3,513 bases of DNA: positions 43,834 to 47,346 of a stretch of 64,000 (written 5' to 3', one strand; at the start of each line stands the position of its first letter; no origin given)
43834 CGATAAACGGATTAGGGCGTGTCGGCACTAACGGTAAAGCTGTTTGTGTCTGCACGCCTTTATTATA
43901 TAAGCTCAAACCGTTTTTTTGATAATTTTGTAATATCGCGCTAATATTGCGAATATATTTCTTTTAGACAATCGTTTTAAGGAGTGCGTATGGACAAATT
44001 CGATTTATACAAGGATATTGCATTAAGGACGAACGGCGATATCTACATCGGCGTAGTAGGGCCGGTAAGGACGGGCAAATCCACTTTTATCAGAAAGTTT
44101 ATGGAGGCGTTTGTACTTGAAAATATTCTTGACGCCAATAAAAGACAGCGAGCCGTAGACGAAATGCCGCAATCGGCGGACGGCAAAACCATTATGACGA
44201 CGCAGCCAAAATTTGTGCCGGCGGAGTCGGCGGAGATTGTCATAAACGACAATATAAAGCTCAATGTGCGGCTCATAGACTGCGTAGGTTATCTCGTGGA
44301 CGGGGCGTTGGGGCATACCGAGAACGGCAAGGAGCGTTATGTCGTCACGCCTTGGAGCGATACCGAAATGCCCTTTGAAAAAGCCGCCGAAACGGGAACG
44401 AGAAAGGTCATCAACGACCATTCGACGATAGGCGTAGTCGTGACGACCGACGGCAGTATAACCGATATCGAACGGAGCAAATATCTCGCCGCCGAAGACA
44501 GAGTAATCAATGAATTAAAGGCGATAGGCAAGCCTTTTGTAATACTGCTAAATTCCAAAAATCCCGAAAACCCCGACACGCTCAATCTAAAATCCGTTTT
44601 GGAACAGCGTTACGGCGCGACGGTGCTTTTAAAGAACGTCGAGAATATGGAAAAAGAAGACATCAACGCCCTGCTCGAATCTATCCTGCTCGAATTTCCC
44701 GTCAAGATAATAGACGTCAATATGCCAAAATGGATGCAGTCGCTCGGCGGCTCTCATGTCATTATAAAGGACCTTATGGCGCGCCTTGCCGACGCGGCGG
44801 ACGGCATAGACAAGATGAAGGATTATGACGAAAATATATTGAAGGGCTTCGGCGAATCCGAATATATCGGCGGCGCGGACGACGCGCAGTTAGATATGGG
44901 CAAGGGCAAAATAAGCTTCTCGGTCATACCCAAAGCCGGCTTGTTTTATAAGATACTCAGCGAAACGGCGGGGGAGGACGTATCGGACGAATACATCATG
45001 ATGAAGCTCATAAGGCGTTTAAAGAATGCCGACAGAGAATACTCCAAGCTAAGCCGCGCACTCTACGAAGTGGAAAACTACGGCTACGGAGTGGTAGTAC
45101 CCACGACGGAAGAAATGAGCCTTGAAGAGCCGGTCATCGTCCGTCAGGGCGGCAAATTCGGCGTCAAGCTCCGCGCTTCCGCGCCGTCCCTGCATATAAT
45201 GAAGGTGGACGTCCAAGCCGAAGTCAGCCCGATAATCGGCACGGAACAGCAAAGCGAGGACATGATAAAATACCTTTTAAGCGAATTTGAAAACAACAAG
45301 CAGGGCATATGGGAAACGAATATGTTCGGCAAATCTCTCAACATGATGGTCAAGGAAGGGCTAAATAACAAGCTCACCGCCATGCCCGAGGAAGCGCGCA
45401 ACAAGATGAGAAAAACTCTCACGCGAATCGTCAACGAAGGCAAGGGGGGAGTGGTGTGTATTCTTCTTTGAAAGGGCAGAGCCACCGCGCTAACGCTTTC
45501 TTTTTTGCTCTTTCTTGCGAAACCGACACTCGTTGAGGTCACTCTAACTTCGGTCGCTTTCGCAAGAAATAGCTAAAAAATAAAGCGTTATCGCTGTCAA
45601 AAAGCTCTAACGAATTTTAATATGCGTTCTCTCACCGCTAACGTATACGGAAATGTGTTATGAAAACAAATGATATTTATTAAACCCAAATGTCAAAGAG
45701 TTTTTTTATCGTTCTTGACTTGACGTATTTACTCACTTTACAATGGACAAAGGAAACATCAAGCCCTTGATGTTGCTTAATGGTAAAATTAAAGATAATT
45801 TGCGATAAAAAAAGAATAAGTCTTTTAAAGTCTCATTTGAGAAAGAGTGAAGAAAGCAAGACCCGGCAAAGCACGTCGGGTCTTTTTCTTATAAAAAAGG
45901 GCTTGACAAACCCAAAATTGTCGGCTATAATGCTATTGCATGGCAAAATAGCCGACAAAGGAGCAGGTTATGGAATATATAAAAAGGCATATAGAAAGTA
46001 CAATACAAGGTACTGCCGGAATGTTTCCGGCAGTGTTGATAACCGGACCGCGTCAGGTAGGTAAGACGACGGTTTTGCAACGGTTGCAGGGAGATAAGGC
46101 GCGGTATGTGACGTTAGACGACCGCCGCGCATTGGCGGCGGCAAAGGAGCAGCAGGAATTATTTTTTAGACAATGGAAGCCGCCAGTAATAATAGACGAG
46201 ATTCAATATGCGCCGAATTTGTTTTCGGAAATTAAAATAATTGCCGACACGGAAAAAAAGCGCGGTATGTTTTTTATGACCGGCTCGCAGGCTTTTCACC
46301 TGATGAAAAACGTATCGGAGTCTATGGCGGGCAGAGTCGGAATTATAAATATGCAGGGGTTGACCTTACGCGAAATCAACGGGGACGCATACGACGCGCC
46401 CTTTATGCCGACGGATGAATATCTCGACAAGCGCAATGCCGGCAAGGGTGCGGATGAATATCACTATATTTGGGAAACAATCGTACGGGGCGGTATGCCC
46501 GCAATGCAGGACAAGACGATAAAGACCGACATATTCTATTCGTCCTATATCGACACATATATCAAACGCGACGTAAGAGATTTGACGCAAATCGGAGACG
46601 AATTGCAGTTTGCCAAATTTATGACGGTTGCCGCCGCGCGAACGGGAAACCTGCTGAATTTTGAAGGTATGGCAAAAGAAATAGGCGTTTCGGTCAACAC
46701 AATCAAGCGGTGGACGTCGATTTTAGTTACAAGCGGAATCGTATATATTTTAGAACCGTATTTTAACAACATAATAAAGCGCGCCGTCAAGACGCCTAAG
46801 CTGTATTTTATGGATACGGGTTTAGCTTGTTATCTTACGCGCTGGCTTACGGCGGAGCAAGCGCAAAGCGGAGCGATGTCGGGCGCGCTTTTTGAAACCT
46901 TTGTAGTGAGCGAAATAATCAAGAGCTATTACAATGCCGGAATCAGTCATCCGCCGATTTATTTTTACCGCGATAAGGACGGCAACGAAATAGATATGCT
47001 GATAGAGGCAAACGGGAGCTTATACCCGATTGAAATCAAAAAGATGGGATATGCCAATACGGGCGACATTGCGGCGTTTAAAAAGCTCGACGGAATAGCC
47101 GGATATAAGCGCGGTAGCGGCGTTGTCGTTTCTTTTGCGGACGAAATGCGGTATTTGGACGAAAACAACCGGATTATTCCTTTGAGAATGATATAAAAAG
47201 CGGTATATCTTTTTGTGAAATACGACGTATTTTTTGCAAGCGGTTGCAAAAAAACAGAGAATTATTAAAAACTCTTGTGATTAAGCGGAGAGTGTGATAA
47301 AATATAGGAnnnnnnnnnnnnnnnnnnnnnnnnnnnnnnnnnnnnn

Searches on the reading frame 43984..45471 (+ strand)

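Call 115: search_protein_families(library=pfam, proteins=[window:43984-45471:+], max_evalue=0.00001)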
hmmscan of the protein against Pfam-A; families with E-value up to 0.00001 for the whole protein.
window:43984-45471:+ (495 aa): 3 families
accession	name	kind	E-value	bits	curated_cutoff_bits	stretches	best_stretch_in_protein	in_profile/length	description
PF09547.16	SpoIVA_ATPase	-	8e-113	376.1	26.6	1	3-239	1-237/237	Stage IV sporulation protein A, ATPase domain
PF20438.3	SpoIVA_middle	-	4.1e-56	190.3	25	1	240-419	1-179/179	Stage IV sporulation protein A, middle domain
PF20439.3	SpoIVA_C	-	6e-33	113.3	25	1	420-495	1-76/76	Sporulation stage IV protein A, C-terminal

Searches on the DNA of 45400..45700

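Call 112: search_with_rna_model(model_id=R2, source=window, start=45400, end=45700, filters=off, max_evalue=0.01, show_alignments=1)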
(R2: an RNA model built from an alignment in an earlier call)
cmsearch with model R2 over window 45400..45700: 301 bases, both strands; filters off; matches with E-value up to 0.01: 2.
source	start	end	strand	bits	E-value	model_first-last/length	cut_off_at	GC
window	45499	45582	+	26.7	1.8e-06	1-107/107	no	0.4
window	45497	45582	-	14.7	0.0021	1-107/107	no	0.4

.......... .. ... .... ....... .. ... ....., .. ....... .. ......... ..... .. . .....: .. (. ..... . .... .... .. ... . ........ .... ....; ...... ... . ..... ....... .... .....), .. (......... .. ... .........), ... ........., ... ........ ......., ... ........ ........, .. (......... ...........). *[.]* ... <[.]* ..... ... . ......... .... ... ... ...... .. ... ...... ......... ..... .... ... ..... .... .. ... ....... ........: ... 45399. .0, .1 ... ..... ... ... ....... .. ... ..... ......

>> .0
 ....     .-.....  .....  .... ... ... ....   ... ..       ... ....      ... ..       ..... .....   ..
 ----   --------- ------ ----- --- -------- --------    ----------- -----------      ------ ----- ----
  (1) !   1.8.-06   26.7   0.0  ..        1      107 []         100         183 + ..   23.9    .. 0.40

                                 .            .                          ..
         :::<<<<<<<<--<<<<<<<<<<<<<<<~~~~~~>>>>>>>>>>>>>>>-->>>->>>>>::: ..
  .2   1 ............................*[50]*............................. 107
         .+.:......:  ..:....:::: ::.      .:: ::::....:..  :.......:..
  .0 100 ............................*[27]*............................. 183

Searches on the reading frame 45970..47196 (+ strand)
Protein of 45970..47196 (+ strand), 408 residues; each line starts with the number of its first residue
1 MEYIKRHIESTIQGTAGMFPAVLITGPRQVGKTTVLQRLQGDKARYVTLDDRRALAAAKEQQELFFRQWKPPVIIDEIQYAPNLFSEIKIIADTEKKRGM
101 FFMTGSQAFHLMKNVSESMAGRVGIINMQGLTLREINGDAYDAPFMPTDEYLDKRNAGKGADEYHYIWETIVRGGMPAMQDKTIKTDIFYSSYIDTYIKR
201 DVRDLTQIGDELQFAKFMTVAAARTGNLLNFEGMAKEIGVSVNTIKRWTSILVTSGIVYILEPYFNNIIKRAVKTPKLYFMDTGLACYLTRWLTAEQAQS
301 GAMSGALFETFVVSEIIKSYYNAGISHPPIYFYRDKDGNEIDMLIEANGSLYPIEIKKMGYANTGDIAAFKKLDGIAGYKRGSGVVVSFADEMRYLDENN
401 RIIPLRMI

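Call 115: search_protein_families(library=pfam, proteins=[window:45970-47196:+], max_evalue=0.00001)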
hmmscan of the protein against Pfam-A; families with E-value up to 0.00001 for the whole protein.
window:45970-47196:+ (408 aa): 2 families
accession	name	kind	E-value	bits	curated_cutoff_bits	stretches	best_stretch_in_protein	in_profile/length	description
PF13635.12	DUF4143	-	4.4e-47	160.2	28.1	1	199-358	1-159/160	Domain of unknown function (DUF4143)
PF13173.12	AAA_14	-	1.4e-28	99.9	27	1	20-136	3-128/129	AAA domain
